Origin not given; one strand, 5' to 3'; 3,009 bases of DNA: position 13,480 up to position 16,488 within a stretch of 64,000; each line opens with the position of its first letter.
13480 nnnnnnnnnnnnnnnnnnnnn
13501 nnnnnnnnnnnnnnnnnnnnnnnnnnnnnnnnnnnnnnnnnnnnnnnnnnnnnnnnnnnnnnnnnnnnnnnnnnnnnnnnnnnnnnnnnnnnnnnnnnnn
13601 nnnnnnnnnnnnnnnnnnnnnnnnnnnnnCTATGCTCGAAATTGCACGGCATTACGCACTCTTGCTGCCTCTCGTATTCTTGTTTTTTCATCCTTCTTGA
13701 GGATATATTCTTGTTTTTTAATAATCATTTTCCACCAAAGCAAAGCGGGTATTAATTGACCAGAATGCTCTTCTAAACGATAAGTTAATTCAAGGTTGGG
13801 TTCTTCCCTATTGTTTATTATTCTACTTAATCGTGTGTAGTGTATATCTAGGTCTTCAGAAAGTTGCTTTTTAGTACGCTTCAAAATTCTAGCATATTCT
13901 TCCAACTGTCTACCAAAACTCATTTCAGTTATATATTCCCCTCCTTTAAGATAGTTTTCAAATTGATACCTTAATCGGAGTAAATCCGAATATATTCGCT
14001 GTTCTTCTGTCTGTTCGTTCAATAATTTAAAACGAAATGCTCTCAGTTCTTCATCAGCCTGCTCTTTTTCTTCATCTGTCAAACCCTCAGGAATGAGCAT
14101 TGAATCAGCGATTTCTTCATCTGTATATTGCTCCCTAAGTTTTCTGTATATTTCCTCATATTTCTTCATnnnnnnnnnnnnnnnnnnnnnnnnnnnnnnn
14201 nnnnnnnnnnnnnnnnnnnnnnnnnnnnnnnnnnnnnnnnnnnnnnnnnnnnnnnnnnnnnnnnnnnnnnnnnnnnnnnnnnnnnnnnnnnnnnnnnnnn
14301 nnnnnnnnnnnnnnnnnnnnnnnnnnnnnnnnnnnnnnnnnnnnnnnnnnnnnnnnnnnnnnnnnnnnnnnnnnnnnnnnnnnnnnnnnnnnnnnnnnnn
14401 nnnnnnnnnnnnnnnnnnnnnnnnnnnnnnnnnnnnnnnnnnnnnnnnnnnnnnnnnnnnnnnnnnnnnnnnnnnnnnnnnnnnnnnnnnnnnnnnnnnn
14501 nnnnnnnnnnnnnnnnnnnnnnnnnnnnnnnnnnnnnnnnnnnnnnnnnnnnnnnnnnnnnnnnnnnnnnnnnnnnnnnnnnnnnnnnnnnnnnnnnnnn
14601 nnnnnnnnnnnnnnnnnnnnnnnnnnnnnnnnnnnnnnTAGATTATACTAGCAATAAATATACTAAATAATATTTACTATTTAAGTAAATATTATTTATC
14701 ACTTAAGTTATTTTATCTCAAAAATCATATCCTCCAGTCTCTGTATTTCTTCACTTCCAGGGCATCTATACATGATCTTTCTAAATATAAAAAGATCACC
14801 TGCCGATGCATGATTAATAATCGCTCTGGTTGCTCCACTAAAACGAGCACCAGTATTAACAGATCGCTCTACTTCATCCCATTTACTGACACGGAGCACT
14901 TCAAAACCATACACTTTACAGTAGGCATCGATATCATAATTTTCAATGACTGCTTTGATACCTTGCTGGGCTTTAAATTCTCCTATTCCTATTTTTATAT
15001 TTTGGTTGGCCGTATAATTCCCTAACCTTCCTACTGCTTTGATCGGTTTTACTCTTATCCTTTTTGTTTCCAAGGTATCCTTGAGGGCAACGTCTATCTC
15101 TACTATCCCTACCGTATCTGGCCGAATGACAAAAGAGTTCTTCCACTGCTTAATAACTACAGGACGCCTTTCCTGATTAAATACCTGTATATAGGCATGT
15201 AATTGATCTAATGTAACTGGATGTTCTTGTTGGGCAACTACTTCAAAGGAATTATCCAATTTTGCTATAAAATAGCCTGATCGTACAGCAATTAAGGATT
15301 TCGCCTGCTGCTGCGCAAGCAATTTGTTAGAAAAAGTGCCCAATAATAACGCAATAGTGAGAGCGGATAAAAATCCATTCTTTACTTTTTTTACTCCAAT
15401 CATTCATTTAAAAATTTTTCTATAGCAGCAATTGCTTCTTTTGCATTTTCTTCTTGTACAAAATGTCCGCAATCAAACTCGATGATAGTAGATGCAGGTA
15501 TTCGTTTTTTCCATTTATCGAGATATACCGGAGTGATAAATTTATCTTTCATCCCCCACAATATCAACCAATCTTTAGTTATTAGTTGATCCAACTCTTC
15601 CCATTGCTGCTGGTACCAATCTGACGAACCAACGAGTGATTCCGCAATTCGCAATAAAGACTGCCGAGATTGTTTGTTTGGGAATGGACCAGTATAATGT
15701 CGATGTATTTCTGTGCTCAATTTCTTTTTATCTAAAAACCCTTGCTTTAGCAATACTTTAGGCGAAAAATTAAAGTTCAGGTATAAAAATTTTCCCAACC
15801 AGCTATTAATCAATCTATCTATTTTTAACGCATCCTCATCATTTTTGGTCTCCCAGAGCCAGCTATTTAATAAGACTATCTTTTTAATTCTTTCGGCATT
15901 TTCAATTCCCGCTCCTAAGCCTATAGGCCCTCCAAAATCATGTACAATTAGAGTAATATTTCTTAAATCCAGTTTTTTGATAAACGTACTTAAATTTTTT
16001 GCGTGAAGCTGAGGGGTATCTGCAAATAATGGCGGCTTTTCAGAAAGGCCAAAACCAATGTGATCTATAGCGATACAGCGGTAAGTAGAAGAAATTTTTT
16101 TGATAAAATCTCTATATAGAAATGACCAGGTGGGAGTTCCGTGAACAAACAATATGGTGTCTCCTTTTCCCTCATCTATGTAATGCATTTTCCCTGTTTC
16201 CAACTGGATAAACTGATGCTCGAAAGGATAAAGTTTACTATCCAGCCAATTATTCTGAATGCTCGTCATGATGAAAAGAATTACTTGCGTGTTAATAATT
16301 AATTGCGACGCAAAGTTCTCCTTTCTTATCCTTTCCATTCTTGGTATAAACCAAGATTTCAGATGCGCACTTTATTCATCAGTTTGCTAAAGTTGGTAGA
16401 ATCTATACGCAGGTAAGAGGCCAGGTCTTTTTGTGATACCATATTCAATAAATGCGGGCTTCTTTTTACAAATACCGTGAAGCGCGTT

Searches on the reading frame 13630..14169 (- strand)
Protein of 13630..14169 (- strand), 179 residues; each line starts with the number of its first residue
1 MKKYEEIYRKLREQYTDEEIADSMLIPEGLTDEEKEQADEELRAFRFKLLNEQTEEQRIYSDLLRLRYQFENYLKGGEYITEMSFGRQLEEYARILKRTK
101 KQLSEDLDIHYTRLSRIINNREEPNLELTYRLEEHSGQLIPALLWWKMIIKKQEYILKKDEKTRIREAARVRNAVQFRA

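Call 60: search_protein_families(library=pfam, proteins=[window:13630-14169:-])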
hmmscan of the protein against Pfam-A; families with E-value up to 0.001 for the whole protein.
window:13630-14169:- (179 aa): 1 family
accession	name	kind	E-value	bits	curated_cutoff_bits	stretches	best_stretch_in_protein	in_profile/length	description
PF01381.28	HTH_3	-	0.00035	21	23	1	96-133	8-45/55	Helix-turn-helix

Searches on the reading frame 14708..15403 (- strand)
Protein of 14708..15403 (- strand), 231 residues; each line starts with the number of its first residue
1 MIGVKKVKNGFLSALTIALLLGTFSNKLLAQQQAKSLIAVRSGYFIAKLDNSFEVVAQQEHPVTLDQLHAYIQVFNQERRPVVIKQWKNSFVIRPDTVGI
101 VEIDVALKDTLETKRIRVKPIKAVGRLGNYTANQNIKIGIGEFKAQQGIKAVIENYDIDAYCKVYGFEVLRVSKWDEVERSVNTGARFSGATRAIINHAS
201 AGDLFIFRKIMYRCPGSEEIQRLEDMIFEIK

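Call 60: search_protein_families(library=pfam, proteins=[window:14708-15403:-])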
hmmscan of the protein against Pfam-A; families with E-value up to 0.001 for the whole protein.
window:14708-15403:- (231 aa): 1 family
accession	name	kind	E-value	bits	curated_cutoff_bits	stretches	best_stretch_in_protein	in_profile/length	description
PF12080.14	GldM_4th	-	7e-12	46.4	24.6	1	134-230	15-111/114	GldM C-terminal domain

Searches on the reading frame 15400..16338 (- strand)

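Call 60: search_protein_families(library=pfam, proteins=[window:15400-16338:-])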
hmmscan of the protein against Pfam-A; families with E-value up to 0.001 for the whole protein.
window:15400-16338:- (312 aa): 3 families
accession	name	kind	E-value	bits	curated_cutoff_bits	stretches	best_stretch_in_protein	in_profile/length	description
PF00561.26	Abhydrolase_1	-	6e-30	105.1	25.8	1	61-299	2-245/245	alpha/beta hydrolase fold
PF12697.13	Abhydrolase_6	-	2.1e-15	58.4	26.3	1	62-305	1-216/217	Alpha/beta hydrolase family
PF12146.15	Hydrolase_4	-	1.6e-09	37.8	27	1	61-270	6-207/239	Serine aminopeptidase, S33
